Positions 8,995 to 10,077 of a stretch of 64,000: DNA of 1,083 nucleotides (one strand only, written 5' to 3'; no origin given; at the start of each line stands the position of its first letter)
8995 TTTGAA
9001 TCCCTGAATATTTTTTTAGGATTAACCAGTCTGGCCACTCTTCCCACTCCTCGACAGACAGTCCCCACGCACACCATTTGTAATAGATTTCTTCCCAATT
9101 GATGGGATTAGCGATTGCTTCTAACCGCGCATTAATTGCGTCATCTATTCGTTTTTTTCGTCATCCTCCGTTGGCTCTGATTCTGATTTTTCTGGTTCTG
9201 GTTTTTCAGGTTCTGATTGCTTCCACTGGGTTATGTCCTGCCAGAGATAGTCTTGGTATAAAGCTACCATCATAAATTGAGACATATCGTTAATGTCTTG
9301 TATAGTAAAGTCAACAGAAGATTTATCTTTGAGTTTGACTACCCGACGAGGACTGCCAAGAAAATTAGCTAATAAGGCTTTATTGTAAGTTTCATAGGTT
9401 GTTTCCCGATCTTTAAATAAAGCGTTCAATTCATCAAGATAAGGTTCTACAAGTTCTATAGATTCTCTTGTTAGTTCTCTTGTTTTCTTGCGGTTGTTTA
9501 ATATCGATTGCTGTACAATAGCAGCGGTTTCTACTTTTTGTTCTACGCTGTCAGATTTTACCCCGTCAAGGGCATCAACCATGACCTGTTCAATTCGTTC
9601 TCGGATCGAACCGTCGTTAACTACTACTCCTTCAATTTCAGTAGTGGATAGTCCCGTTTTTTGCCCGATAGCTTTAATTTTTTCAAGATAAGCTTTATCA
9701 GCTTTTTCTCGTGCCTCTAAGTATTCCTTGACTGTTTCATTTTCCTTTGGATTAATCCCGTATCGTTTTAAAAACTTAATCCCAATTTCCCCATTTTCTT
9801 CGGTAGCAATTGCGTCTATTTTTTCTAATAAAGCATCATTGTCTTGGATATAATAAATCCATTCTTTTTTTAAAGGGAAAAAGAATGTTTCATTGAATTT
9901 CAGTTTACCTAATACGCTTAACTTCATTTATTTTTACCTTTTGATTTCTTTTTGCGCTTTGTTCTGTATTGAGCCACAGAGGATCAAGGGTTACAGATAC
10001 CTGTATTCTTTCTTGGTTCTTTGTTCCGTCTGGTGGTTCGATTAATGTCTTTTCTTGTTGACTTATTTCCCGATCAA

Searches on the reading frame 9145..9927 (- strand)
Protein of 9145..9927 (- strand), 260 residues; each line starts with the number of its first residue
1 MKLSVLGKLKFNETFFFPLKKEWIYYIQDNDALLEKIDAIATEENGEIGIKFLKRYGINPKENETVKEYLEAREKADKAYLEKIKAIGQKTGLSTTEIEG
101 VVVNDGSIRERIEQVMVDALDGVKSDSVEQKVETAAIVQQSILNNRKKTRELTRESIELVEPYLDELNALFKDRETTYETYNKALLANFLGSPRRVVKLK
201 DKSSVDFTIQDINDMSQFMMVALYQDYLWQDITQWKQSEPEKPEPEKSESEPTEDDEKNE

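Call 40: search_protein_families(library=phrogs, proteins=[window:9145-9927:-], max_evalue=0.00001)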
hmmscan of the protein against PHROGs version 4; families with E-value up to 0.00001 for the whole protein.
window:9145-9927:- (260 aa): 0 families

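Call 61: search_protein_families(library=pfam, alignment_id=A1, max_evalue=0.0001)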
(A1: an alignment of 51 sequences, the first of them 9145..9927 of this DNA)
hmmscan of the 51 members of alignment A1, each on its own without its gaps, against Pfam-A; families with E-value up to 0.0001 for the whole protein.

A. member 1, window:9145-9927:- (260 aa): 0 families

B. families by the number of members that match (of 51 scanned): 7 families
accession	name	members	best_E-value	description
PF03781.23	FGE-sulfatase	1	4.2e-31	Sulfatase-modifying factor enzyme 1-like domain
PF25311.1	WDGH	1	1.5e-29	WDGH domain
PF04485.17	NblA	1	4.1e-24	Phycobilisome degradation protein nblA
PF09343.15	DUF2460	1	4e-13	Conserved hypothetical protein 2217 (DUF2460)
PF10983.13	DUF2793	1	2.2e-11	Protein of unknown function (DUF2793)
PF13384.12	HTH_23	1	3.1e-05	Homeodomain-like domain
PF10046.14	BLOC1_2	1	7e-05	Biogenesis of lysosome-related organelles complex-1 subunit 2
